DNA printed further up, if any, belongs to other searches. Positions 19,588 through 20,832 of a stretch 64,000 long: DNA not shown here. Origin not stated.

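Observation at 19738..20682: Orphan Vsr endonuclease fused to a MutT-like NUDIX hydrolase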

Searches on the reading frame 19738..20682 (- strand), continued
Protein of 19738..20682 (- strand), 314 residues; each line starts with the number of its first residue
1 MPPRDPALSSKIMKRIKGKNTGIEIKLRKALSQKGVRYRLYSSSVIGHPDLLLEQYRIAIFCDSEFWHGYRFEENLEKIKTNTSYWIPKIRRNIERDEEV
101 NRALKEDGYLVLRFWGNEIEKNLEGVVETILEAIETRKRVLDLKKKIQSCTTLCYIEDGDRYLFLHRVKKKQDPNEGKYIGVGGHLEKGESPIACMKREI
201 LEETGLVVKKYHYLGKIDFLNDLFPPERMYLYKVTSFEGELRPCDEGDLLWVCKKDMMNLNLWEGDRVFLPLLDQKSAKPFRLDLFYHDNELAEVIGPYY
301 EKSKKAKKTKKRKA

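Call 21: search_protein_representatives(protein=window:19738-20682:-)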
Query: 314 residues. Proteins with E-value up to 0.001 (for the whole library): 11669; up to 1e-10: 3393; up to 1e-30: 99. The best 150 are listed.
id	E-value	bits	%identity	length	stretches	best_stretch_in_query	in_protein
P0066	6.8e-119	413.1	59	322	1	4-310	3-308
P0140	1.1e-58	215.2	60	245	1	4-171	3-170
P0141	2.3e-56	207.6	61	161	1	144-300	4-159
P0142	3.1e-54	200.6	53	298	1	4-186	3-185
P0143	8.9e-43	163.0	53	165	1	150-303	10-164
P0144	1.1e-39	152.8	53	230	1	150-294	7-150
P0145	1.7e-39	152.1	51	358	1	151-292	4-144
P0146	1.3e-38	149.3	48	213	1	143-295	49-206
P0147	1.7e-38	148.9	45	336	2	150-293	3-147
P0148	3.9e-38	147.7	49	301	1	138-292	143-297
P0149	4.7e-38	147.5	52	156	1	151-292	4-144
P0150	1.7e-37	145.6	50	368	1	151-299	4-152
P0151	2.0e-37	145.4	48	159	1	149-294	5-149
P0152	3.7e-37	144.5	50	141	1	13-141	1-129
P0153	4.7e-37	144.2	47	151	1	151-292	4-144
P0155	1.1e-36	142.9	52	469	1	145-295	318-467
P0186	1.8e-33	132.4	50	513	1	150-289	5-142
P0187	1.8e-33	132.4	44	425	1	145-295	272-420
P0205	8.0e-33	130.3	47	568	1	151-295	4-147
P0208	1.1e-32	129.7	51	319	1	143-294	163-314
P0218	5.9e-32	127.4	49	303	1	149-290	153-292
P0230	4.0e-31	124.7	43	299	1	134-291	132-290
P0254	9.5e-30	120.2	45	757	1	148-292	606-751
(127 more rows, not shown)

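Call 23: search_protein_families(library=pfam, proteins=[L085:12300-13370:+, L080:1793-2869:-, L086:10314-11813:+, L056:19506-20396:+, L068:10989-13295:+, L083:12170-13603:-], max_evalue=0.001)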
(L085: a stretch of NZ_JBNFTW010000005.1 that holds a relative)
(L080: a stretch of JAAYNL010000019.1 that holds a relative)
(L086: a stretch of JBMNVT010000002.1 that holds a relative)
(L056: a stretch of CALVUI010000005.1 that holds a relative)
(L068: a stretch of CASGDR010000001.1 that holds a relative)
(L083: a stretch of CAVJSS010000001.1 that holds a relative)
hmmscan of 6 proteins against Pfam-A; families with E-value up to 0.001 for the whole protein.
L085:12300-13370:+ (357 aa): 1 family
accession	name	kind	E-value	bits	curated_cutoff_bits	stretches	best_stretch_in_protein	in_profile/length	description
PF00145.23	DNA_methylase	-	5e-68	230.4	22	1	10-341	1-324/324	C-5 cytosine-specific DNA methylase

L080:1793-2869:- (359 aa): 1 family
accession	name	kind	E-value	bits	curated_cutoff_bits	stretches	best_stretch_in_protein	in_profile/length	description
PF00145.23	DNA_methylase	-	1.2e-93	314.5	22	1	6-331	1-324/324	C-5 cytosine-specific DNA methylase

L086:10314-11813:+ (500 aa): 1 family
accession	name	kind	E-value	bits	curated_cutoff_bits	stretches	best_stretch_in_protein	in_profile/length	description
PF00145.23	DNA_methylase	-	8.4e-67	226.3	22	1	37-397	1-321/324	C-5 cytosine-specific DNA methylase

L056:19506-20396:+ (297 aa): 1 family
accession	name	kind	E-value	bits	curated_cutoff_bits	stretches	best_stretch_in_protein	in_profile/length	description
PF00145.23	DNA_methylase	-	1.5e-59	202.5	22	1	41-255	2-208/324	C-5 cytosine-specific DNA methylase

L068:10989-13295:+ (769 aa): 1 family
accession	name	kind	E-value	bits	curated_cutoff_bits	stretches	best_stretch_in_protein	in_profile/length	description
PF13306.12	LRR_5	-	8.8e-19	68.1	27.7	2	624-742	4-111/127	BspA type Leucine rich repeat region (6 copies)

L083:12170-13603:- (478 aa): 2 families
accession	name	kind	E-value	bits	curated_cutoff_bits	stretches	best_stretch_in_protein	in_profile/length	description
PF07690.21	MFS_1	-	5.9e-29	101.5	33.4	2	23-321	3-257/347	Major Facilitator Superfamily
PF13347.12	MFS_2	-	2.3e-06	26.9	27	1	13-184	221-380/427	MFS/sugar transport protein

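Call 24: search_protein_families(library=pfam, proteins=[P0148, P0208, P0218, P0230, P0155, P0187, P0254, P0145, P0186, P0205], max_evalue=0.001)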
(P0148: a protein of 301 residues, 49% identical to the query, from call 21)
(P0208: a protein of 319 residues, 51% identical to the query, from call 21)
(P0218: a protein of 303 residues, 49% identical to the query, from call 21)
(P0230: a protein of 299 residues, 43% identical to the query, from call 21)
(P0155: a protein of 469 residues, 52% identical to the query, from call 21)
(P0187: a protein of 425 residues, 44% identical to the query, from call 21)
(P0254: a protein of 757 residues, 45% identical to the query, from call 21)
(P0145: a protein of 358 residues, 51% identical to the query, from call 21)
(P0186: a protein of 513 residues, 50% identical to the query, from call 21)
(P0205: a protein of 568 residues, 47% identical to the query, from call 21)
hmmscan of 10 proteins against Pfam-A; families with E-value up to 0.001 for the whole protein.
P0148 (301 aa): 1 family
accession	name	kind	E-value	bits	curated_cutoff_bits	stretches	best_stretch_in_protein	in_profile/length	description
PF00293.34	NUDIX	-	1.9e-19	70.5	21.1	1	156-278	5-133/134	NUDIX domain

P0208 (319 aa): 5 families
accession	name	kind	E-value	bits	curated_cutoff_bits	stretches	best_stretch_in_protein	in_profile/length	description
PF00293.34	NUDIX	-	8.6e-17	61.8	21.1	1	171-294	4-133/134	NUDIX domain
PF00583.31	Acetyltransf_1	-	1.3e-08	35.6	20.7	1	50-141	24-116/116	Acetyltransferase (GNAT) family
PF13508.13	Acetyltransf_7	-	9.3e-06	26.4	27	1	58-143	4-84/84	Acetyltransferase (GNAT) domain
PF13673.13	Acetyltransf_10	-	0.0003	21.2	23.6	1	35-143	7-109/128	Acetyltransferase (GNAT) domain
PF14815.12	NUDIX_4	-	0.00032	20.9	35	1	173-289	2-108/113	NUDIX domain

P0218 (303 aa): 3 families
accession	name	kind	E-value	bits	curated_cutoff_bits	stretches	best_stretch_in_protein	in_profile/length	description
PF24585.1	YunG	-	7.8e-36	123.2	27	1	27-142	2-114/116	YunG protein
PF00293.34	NUDIX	-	1.2e-17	64.6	21.1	1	157-275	7-133/134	NUDIX domain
PF14815.12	NUDIX_4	-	9.4e-06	25.8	35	1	158-274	3-112/113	NUDIX domain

P0230 (299 aa): 3 families
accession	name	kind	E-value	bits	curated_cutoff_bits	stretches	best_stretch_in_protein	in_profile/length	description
PF04463.17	2-thiour_desulf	-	5.6e-42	143.5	34.7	1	3-137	1-141/141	2-thiouracil desulfurase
PF00293.34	NUDIX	-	5e-20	72.3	21.1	1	151-269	6-132/134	NUDIX domain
PF14815.12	NUDIX_4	-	3.5e-05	24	35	1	153-269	3-112/113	NUDIX domain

P0155 (469 aa): 2 families
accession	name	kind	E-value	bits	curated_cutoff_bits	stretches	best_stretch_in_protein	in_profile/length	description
PF00293.34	NUDIX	-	5.5e-16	59.2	21.1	1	326-445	8-133/134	NUDIX domain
PF01636.29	APH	-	1e-11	45.5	23.2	1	29-245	2-204/239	Phosphotransferase enzyme family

P0187 (425 aa): 2 families
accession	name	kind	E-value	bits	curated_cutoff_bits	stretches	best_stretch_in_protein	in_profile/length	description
PF03629.24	SASA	-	2.1e-22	80.3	24.8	1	8-269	2-224/226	Carbohydrate esterase, sialic acid-specific acetylesterase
PF00293.34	NUDIX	-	9.2e-14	52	21.1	1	277-397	4-132/134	NUDIX domain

P0254 (757 aa): 9 families
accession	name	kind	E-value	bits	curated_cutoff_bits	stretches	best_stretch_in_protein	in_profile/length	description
PF21688.3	FAD-depend_C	-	3.2e-63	214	27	1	326-504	1-197/197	FAD-dependent protein, C-terminal domain-like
PF00293.34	NUDIX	-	6.2e-14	52.6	21.1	1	610-728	8-132/134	NUDIX domain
PF01266.30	DAO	-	3.3e-09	37.2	27.9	0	139-168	3-32/353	FAD dependent oxidoreductase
PF07992.20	Pyr_redox_2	-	2.9e-07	30.6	26.1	1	139-311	4-114/291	Pyridine nucleotide-disulphide oxidoreductase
PF00890.30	FAD_binding_2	-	2.3e-06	27.5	20.4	0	246-309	142-206/414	FAD binding domain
PF03486.20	HI0933_like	-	1e-05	25.6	50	0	139-174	4-39/244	HI0933-like protein Rossmann domain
PF01494.25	FAD_binding_3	-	2.3e-05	24.2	22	1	139-176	5-42/349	FAD binding domain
PF13450.12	NAD_binding_8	-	0.00029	21.5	21.9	1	140-171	1-32/68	NAD(P)-binding Rossmann-like domain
PF13738.12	Pyr_redox_3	-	0.00042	20.1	30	0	139-168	1-31/305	Pyridine nucleotide-disulphide oxidoreductase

P0145 (358 aa): 2 families
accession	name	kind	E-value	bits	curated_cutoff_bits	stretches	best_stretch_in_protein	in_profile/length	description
PF02545.19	Maf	-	1.1e-58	198.4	27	1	152-354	1-186/187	Maf-like protein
PF00293.34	NUDIX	-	2.2e-18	67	21.1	1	7-124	8-132/134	NUDIX domain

P0186 (513 aa): 4 families
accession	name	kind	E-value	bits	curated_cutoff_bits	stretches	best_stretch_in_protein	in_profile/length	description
PF00465.25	Fe-ADH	-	5.5e-44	150.1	31.3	1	161-325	4-168/168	Iron-containing alcohol dehydrogenase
PF00293.34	NUDIX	-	8.6e-17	61.8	21.1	1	12-126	12-133/134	NUDIX domain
PF25137.1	ADH_Fe_C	-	2.2e-16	60.6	27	1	337-442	2-106/194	Fe-containing alcohol dehydrogenase family, C-terminal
PF13685.12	Fe-ADH_2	-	1.5e-08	35.2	28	1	166-258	5-95/149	Iron-containing alcohol dehydrogenase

P0205 (568 aa): 2 families
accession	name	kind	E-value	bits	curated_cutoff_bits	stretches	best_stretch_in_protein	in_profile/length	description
PF01704.24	UDPGP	-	1.5e-28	100.1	22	1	251-549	54-339/413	UTP--glucose-1-phosphate uridylyltransferase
PF00293.34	NUDIX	-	2.2e-21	76.7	21.1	1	10-125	12-133/134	NUDIX domain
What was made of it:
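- The same NUDIX subtype is fused elsewhere to the house-cleaning enzymes Maf and 2-thiouracil desulfurase (call 24). The same NUDIX subtype is also fused to unrelated enzymes (ADH, UDPGP, APH, SASA; call 24), so fusion alone is weak evidence of coupling.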

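Call 35: predict_structure(alignment_id=A1)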
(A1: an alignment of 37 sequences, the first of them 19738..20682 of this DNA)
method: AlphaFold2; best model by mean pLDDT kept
length: 314 residues; sequences in the alignment: 37
mean_pLDDT: 89.0   pTM: 0.81
mean pLDDT of the five models: 89.0, 88.6, 88.4, 87.6, 87.3
residues with pLDDT >= 90: 223; 70-90: 56; 50-70: 27; < 50: 8
segments of 3 or more residues with pLDDT < 50: 15-18
pLDDT, mean of each block of 10 residues (from residue 1): 56 50 86 96 87 95 89 83 86 94 94 95 98 96 95 98 90 83 95 98 98 97 94 98 94 97 95 90 94 94 60 51
secondary structure, 60 per line:
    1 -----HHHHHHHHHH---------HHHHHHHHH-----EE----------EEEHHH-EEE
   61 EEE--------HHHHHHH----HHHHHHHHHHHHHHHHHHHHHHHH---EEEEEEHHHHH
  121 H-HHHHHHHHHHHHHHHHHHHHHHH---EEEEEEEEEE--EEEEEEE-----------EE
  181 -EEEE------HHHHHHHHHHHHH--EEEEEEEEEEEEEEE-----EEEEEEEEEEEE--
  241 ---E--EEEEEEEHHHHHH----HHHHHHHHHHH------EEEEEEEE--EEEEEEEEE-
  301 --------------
elements in order: H6-15 H25-33 E51-53 E58-63 H72-78 H83-106 E110-115 H116-121 H123-145 E149-158 E161-167 E182-185 H192-204 E207-221 E227-238 E247-253 H254-259 H264-274 E281-288 E291-299
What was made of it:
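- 20248..20316 (-): Linker helix (aa 123-145) joining the two domains. The AlphaFold2 model has helix 123-145, with mean pLDDT 89 and pTM 0.81 (call 35).
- A rigid helical linker and pTM 0.81 suggest a fixed domain arrangement (call 35). The linker is modelled as a confident continuous helix (call 35).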

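Call 39: fold_search(model_id=the predicted structure, library=pdb)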
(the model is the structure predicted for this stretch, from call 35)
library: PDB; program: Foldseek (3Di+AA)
matches with E <= 10: 828; with E <= 0.001: 576
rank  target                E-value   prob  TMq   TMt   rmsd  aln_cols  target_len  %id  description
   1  6gll_B                5.8e-14  1.00  0.42  0.82   2.5       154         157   24  Crystal structure of hMTH1 N33A in complex with LW14 in the presence of acetate (released 2019-02-20)
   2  9xri_A                9.4e-14  1.00  0.44  0.85   2.0       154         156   25  Crystal structure of MTH1 in complex with acoramidis bound at the active site and protein-protein interface (molar rat (released 2026-04-01)
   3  6gll_A                1.3e-13  1.00  0.44  0.84   2.0       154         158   24  Crystal structure of hMTH1 N33A in complex with LW14 in the presence of acetate (released 2019-02-20)
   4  6gls_B                1.4e-13  1.00  0.42  0.82   2.3       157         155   24  Crystal structure of hMTH1 N33G in complex with TH scaffold 1 in the absence of acetate (released 2019-02-20)
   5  8a34_A                1.8e-13  1.00  0.42  0.80   2.3       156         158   24  MTH1 in complex with TH013071 (released 2023-09-27)
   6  8i1i_B                2.1e-13  1.00  0.42  0.82   2.6       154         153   23  Crystal structure of human MTH1(G2K/D120N mutant) in complex with 2-oxo-dATP at pH 7.7 (released 2023-03-22)
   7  6qvo_B                2.3e-13  1.00  0.43  0.87   1.8       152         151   24  Crystal structure of human MTH1 in complex with N6-methyl-dAMP (released 2020-03-18)
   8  5mzg_A                2.3e-13  1.00  0.41  0.79   2.7       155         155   25  Crystal structure of mouse MTH1 in complex with TH588 (released 2018-01-10)
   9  6glq_A                2.6e-13  1.00  0.44  0.84   2.0       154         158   24  Crystal structure of hMTH1 N33G in complex with LW14 in the absence of acetate (released 2019-02-20)
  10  5mzf_C                3.4e-13  1.00  0.43  0.83   2.2       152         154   25  Crystal structure of dog MTH1 protein (released 2018-01-10)
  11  5mze_A                3.8e-13  1.00  0.43  0.85   2.0       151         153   26  Crystal structure of mouse MTH1 with 8-oxo-dGTP (released 2018-01-10)
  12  3q93_A                3.8e-13  1.00  0.41  0.79   2.8       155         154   24  Crystal Structure of Human 8-oxo-dGTPase (MTH1) (released 2011-03-02)
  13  5mzf_D                4.0e-13  1.00  0.43  0.80   2.1       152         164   25  Crystal structure of dog MTH1 protein (released 2018-01-10)
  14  6qvo_D                4.3e-13  1.00  0.43  0.87   1.8       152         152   24  Crystal structure of human MTH1 in complex with N6-methyl-dAMP (released 2020-03-18)
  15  6glv                  4.3e-13  1.00  0.43  0.84   2.0       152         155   24  Crystal structure of hMTH1 D120N in complex with TH scaffold 1 in the absence of acetate (released 2019-02-20)
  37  3fk9_A                1.4e-12  1.00  0.42  0.83   2.6       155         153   28  Crystal structure of mMutator MutT protein from Bacillus halodurans (released 2009-01-13)
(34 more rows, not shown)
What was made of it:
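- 19786..20238 (-): MTH1-like NUDIX domain (aa 149-299). The Foldseek top 49 hits are all MTH1, with target-normalised TM 0.78-0.87 (call 39).
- On MTH1/NUDT1-like subgroup: The Foldseek top 49 hits are all MTH1 (call 39).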
